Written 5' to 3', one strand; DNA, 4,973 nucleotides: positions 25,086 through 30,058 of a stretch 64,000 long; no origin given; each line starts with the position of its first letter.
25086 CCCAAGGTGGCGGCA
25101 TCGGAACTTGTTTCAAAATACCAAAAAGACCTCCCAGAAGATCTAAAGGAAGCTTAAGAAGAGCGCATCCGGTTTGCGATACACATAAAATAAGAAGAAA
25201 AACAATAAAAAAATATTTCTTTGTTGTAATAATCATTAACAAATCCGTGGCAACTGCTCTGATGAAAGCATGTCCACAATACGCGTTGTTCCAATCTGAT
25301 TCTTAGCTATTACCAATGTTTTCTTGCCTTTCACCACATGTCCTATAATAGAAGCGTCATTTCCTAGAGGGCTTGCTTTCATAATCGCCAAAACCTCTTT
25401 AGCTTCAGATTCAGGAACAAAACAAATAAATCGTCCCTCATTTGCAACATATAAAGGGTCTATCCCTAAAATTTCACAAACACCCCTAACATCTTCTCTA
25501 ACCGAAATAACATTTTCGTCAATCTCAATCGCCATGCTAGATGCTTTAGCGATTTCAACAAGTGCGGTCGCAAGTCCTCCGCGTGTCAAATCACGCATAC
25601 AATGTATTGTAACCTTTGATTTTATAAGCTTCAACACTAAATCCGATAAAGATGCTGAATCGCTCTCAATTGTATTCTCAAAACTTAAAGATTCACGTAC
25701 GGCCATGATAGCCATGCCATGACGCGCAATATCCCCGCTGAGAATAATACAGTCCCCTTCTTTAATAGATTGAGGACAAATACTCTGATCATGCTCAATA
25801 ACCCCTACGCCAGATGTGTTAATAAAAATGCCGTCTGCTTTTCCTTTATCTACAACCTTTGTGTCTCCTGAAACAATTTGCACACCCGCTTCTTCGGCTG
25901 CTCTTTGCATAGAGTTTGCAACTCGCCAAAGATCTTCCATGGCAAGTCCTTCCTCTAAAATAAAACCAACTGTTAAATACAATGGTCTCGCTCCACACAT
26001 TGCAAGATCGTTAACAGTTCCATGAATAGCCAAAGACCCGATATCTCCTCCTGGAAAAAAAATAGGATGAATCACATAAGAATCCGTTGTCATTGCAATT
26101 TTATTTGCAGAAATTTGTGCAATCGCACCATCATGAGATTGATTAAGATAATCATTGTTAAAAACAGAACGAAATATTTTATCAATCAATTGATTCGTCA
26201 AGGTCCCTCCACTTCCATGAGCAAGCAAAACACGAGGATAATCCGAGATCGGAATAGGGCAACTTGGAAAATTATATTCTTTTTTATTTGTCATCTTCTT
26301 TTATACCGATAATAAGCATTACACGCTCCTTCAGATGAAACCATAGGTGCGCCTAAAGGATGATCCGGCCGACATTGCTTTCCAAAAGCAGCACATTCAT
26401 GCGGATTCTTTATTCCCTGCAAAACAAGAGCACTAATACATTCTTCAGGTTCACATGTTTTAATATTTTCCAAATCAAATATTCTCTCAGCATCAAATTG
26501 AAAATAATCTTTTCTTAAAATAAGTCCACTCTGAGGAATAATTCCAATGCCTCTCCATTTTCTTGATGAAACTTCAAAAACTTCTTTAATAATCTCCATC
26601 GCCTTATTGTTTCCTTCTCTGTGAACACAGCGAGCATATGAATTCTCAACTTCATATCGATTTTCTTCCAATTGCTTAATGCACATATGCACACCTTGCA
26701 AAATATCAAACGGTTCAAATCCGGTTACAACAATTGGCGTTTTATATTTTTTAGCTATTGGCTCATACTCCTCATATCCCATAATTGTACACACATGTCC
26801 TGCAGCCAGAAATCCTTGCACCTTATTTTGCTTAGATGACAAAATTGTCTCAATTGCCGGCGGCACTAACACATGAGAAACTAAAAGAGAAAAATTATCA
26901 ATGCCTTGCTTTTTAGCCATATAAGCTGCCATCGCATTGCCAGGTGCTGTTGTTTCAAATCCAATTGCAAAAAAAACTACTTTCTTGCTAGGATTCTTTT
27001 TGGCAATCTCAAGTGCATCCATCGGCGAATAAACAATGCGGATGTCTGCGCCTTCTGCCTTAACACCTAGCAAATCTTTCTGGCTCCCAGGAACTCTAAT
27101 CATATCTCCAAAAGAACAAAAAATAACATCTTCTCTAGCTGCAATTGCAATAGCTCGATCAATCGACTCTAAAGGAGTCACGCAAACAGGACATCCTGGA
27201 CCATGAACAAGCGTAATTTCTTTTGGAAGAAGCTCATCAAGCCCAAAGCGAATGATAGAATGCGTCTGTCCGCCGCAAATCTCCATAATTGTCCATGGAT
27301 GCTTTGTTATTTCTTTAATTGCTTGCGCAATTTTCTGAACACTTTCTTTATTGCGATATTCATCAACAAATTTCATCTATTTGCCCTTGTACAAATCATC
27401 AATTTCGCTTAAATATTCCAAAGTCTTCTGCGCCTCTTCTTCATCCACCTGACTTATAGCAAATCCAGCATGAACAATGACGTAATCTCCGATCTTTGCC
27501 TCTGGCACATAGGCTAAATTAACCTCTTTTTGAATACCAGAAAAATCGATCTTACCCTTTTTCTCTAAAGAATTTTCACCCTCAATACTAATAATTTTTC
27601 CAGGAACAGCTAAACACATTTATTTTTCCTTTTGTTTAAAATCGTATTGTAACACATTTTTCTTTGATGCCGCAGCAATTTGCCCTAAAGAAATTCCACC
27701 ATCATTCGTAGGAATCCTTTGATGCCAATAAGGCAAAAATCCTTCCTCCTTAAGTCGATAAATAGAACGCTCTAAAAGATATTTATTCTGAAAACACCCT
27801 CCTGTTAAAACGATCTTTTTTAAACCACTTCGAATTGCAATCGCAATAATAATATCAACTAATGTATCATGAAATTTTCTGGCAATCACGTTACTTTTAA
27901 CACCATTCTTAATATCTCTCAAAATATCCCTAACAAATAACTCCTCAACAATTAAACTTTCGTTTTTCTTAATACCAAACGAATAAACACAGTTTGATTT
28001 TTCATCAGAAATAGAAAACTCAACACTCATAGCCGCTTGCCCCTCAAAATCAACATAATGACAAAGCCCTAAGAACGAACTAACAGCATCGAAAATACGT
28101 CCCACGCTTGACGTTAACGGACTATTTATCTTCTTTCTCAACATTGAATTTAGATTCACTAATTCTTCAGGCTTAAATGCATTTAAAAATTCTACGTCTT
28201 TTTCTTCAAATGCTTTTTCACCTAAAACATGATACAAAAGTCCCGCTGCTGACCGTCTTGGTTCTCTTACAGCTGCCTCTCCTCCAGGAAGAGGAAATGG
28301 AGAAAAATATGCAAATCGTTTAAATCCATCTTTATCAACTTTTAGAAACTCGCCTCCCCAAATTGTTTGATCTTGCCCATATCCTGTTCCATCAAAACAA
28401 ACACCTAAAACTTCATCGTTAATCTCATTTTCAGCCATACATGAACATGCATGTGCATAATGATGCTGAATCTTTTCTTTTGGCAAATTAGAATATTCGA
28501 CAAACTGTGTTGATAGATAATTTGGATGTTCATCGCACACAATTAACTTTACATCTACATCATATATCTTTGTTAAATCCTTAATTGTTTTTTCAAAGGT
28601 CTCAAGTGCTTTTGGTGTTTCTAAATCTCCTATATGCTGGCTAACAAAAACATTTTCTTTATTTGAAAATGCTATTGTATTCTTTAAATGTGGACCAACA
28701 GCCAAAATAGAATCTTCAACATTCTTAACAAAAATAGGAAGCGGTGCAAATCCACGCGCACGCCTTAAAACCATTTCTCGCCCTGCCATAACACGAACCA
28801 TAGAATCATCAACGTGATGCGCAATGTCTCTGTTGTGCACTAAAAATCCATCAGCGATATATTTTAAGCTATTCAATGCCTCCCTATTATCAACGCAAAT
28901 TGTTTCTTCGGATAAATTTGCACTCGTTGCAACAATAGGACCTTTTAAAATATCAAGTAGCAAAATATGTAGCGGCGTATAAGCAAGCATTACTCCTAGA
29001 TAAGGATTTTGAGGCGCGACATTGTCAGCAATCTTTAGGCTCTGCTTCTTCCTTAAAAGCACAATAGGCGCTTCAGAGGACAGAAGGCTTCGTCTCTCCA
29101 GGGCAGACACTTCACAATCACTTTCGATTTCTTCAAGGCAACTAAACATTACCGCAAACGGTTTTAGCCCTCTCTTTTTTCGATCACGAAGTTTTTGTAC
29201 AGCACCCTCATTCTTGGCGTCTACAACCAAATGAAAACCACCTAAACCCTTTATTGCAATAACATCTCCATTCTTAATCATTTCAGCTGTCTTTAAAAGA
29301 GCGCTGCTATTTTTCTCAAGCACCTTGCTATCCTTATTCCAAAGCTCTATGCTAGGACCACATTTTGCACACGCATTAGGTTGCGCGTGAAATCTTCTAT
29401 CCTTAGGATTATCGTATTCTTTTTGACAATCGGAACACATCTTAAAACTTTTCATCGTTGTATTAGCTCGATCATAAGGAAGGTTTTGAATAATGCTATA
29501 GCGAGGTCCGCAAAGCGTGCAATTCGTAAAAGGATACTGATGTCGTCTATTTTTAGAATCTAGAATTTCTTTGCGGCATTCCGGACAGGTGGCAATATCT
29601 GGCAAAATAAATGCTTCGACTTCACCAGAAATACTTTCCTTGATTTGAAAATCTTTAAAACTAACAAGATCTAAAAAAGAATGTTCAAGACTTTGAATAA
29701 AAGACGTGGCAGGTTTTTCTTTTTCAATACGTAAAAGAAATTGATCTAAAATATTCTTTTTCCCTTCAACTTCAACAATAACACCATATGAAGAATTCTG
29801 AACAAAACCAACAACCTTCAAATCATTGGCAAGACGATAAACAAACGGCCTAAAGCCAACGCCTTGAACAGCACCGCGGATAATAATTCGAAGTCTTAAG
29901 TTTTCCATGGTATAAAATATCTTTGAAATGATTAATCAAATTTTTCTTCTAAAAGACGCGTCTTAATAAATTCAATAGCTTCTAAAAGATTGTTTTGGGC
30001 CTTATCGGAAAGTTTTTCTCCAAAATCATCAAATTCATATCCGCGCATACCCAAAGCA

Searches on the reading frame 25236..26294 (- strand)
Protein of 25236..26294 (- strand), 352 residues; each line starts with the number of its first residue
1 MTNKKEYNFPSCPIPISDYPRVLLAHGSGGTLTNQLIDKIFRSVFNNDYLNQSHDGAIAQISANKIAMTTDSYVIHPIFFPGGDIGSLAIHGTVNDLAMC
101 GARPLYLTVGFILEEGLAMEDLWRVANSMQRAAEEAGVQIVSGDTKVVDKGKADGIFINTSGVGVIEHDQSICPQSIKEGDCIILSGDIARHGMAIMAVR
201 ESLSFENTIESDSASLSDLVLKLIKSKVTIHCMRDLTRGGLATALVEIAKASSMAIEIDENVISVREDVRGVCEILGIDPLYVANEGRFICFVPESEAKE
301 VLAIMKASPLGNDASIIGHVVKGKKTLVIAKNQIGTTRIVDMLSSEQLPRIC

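Call 81: search_protein_families(library=pfam, proteins=[window:25236-26294:-], max_evalue=0.00001)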
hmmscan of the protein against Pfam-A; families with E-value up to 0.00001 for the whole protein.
window:25236-26294:- (352 aa): 2 families
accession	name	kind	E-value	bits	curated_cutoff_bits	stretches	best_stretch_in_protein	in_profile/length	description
PF02769.27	AIRS_C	-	5.7e-29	101.7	23.1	1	178-326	1-151/156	AIR synthase related protein, C-terminal domain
PF00586.29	AIRS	-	5.6e-24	85.2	24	1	54-166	2-112/112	AIR synthase related protein, N-terminal domain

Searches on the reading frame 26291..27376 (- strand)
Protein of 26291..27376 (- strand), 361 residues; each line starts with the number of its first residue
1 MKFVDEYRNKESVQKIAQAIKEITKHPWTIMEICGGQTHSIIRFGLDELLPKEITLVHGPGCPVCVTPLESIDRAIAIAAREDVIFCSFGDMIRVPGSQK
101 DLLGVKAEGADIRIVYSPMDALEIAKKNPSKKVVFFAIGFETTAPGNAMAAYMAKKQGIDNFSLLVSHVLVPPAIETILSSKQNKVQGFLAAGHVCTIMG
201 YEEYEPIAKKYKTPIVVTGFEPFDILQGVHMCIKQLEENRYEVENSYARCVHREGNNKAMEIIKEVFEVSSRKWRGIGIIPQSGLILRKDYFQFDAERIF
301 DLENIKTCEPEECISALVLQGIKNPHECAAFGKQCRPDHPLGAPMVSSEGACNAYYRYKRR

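Call 81: search_protein_families(library=pfam, proteins=[window:26291-27376:-], max_evalue=0.00001)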
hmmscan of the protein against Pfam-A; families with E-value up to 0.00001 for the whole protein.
window:26291-27376:- (361 aa): 1 family
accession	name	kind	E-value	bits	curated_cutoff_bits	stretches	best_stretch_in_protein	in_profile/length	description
PF01924.21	HypD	-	2.4e-156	520.7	25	1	12-359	2-351/351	Hydrogenase formation hypA family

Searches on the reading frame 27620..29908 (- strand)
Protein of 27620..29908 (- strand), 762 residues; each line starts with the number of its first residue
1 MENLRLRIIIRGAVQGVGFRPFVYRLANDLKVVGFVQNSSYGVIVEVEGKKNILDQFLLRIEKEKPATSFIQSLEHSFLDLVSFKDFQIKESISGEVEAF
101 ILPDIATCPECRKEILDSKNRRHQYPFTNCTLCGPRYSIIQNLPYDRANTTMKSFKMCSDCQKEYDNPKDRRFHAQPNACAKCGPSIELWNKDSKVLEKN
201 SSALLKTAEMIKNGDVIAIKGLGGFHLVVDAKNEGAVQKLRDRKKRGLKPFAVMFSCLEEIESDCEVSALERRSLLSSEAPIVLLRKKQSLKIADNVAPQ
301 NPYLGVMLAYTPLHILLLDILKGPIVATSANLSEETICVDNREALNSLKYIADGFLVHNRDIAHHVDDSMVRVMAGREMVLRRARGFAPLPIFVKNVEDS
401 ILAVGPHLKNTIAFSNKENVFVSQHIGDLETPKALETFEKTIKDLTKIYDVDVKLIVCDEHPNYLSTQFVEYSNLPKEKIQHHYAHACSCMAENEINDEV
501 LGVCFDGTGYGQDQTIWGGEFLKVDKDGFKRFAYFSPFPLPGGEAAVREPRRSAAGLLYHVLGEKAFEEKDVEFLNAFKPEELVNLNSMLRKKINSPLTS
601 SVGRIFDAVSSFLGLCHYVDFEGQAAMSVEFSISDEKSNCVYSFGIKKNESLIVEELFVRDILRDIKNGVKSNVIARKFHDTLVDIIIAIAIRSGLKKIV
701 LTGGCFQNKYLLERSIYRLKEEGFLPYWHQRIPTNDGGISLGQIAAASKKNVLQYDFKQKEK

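Call 81: search_protein_families(library=pfam, proteins=[window:27620-29908:-], max_evalue=0.00001)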
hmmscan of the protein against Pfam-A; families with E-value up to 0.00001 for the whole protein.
window:27620-29908:- (762 aa): 5 families
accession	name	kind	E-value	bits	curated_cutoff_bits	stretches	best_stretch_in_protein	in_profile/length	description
PF22521.2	HypF_C_2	-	2.4e-79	267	27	1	502-743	1-241/241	Carbamoyltransferase, Kae1-like Domain, second subdomain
PF01300.24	Sua5_yciO_yrdC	-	1.8e-42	145.3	25.1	1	209-383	1-177/178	Telomere recombination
PF17788.7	HypF_C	-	2.5e-33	115.2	23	1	398-493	3-99/99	HypF Kae1-like domain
PF07503.17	zf-HYPF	-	3e-32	110.6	23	2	157-189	1-33/34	HypF finger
PF00708.24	Acylphosphatase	-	1e-19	71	22.5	1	7-89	2-85/85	Acylphosphatase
